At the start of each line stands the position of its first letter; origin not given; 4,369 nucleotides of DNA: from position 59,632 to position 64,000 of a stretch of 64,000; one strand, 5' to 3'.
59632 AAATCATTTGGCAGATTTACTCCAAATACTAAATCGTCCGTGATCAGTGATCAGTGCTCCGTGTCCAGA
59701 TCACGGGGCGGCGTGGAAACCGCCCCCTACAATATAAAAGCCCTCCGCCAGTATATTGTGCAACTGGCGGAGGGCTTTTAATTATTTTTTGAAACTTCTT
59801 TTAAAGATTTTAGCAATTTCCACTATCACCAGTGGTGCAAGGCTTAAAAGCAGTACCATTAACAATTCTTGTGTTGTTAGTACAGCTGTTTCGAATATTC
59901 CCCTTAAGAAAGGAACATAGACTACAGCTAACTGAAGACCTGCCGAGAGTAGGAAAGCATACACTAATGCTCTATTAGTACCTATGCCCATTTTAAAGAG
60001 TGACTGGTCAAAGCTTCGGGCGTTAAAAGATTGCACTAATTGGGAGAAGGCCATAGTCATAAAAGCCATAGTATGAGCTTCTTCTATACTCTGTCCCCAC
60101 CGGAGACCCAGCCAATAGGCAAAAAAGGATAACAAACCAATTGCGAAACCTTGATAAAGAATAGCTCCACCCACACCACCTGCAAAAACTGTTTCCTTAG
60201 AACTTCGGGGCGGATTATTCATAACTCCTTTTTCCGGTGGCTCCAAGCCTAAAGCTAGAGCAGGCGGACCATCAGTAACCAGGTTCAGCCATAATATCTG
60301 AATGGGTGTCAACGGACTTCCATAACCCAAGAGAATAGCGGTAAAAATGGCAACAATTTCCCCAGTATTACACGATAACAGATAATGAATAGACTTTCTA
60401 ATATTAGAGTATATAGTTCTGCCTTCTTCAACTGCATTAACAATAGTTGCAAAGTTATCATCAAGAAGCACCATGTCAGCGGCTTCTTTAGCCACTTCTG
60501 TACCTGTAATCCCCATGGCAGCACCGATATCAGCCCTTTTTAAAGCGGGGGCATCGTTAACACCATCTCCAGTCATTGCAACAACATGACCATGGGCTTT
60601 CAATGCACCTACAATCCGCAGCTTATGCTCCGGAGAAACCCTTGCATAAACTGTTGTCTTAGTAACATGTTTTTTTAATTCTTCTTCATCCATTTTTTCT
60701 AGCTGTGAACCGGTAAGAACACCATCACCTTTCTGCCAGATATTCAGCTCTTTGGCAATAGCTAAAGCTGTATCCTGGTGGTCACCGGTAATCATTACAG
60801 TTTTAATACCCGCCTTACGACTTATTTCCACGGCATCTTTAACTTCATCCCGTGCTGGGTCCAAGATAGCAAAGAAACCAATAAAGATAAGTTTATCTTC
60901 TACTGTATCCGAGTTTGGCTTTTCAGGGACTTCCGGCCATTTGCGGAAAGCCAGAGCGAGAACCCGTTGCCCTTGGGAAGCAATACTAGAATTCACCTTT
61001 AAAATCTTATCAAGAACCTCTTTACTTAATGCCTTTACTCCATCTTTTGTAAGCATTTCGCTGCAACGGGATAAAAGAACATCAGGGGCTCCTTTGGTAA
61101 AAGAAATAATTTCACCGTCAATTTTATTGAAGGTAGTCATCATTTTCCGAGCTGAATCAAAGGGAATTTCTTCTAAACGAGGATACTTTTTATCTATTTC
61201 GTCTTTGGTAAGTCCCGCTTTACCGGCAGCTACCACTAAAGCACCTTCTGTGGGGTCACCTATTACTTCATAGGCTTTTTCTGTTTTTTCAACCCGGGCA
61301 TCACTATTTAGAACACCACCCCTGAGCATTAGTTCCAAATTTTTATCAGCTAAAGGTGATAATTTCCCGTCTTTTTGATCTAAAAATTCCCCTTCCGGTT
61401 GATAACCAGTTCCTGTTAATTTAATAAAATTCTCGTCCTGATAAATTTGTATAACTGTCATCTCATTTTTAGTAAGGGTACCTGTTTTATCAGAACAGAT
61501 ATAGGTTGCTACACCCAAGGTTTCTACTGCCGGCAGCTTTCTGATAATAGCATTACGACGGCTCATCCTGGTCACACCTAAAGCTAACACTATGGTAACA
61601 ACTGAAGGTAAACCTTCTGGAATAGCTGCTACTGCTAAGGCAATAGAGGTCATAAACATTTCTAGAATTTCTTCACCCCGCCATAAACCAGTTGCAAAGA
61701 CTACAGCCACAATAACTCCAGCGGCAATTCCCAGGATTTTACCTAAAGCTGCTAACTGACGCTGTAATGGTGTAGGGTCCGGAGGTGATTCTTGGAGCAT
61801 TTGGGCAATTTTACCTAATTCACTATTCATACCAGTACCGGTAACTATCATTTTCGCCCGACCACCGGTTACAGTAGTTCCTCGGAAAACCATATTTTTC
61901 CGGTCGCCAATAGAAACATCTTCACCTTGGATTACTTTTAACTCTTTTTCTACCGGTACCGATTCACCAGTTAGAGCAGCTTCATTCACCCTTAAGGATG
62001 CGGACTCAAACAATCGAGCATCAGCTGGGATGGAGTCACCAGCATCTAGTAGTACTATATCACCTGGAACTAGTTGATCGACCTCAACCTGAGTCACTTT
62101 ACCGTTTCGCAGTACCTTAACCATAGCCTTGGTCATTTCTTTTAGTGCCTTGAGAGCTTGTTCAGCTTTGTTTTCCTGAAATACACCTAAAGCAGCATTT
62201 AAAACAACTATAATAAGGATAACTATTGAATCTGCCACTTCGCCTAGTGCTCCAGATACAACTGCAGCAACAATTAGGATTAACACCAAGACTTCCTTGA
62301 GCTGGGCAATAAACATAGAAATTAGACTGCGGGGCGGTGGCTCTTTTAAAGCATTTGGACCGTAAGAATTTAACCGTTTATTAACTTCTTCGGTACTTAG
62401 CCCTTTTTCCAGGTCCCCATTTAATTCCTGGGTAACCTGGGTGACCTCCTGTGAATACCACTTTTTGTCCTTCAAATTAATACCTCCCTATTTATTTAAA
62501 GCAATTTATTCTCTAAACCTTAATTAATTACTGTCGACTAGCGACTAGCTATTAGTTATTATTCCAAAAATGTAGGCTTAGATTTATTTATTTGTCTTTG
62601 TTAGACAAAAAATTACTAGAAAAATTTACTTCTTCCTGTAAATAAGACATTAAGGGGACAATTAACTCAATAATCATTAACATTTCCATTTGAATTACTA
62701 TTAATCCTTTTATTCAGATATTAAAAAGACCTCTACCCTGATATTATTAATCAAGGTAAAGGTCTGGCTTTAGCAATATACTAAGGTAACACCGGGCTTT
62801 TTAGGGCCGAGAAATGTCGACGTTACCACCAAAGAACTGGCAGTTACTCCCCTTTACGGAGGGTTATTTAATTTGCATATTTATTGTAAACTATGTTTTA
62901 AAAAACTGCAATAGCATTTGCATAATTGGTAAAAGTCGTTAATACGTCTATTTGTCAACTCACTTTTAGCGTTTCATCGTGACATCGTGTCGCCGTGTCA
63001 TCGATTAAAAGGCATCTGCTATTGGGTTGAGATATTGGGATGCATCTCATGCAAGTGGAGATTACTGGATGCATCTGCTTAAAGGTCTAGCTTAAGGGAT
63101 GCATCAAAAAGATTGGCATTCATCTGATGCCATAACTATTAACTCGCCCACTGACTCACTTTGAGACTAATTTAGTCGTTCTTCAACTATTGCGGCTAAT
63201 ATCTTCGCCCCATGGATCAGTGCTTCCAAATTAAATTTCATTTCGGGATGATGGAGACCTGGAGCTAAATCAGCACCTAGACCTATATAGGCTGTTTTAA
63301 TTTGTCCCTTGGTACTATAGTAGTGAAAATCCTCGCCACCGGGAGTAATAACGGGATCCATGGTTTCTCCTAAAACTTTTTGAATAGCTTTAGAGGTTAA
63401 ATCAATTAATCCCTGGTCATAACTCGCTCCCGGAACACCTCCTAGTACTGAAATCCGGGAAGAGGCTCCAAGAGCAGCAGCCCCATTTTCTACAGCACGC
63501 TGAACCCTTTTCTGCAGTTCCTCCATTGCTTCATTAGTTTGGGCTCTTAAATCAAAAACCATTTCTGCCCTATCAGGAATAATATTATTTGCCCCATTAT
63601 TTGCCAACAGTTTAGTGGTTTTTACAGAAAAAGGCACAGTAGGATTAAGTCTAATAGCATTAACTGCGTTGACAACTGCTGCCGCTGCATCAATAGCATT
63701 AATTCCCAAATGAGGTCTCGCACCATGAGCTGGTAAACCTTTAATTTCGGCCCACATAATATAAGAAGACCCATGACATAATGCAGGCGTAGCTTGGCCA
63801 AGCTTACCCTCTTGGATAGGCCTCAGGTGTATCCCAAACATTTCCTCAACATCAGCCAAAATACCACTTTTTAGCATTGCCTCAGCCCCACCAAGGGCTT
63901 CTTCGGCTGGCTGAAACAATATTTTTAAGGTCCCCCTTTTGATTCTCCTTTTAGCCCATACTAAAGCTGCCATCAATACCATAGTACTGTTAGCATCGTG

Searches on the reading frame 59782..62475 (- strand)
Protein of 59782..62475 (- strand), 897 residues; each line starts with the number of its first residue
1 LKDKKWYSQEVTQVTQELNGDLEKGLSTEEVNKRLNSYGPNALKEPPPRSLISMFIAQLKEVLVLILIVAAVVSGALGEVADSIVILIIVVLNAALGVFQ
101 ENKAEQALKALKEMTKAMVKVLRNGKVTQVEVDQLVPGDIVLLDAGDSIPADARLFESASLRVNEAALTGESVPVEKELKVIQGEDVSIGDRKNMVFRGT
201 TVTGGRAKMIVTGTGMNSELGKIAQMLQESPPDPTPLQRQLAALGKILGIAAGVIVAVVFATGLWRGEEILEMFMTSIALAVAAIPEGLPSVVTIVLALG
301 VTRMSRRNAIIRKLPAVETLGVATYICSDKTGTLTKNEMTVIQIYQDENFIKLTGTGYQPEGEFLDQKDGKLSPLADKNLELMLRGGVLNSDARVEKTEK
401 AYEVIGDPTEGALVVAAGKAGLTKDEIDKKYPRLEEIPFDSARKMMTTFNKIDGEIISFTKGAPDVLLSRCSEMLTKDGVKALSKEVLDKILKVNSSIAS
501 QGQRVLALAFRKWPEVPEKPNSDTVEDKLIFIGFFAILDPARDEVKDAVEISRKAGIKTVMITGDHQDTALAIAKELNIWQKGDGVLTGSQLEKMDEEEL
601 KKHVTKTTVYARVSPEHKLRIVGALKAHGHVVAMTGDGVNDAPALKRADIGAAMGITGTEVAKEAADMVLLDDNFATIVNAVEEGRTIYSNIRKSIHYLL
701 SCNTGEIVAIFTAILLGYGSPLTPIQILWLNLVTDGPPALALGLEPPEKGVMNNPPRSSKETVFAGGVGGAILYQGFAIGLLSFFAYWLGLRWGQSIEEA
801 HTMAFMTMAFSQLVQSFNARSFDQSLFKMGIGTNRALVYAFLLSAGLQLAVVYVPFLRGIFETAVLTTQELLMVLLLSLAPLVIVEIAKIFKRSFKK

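Call 48: search_protein_families(library=pfam, proteins=[window:59782-62475:-])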
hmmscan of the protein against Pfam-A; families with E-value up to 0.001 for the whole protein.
window:59782-62475:- (897 aa): 7 families
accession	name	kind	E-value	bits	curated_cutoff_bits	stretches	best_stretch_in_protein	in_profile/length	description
PF00122.25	E1-E2_ATPase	-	1.7e-58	197.6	28.1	1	113-307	1-181/181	E1-E2 ATPase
PF00689.26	Cation_ATPase_C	-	6.6e-57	192.5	27.3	1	720-891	2-175/175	Cation transporting ATPase, C-terminus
PF13246.12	Cation_ATPase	-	3.7e-24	85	21.7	1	389-473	2-90/91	Cation transport ATPase (P-type)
PF00690.31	Cation_ATPase_N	-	1e-21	76.8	20.4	1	6-74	1-69/69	Cation transporter/ATPase, N-terminus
PF00702.32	Hydrolase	-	8.5e-19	69.1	26.4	1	520-649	76-191/191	haloacid dehalogenase-like hydrolase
PF12710.13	HAD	-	0.00051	21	27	0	538-646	86-189/189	haloacid dehalogenase-like hydrolase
PF08282.18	Hydrolase_3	-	0.00077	19.7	20.9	0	632-680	206-253/255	haloacid dehalogenase-like hydrolase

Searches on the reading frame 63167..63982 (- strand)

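Call 48: search_protein_families(library=pfam, proteins=[window:63167-63982:-])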
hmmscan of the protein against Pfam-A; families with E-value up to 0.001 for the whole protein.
window:63167-63982:- (271 aa): 2 families
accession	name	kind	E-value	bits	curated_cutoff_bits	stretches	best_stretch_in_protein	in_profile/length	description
PF01546.33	Peptidase_M20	-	9.3e-20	71.8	24.6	1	4-267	44-205/206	Peptidase family M20/M25/M40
PF07687.19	M20_dimer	-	4e-14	52.9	21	1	77-168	10-103/107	Peptidase dimerisation domain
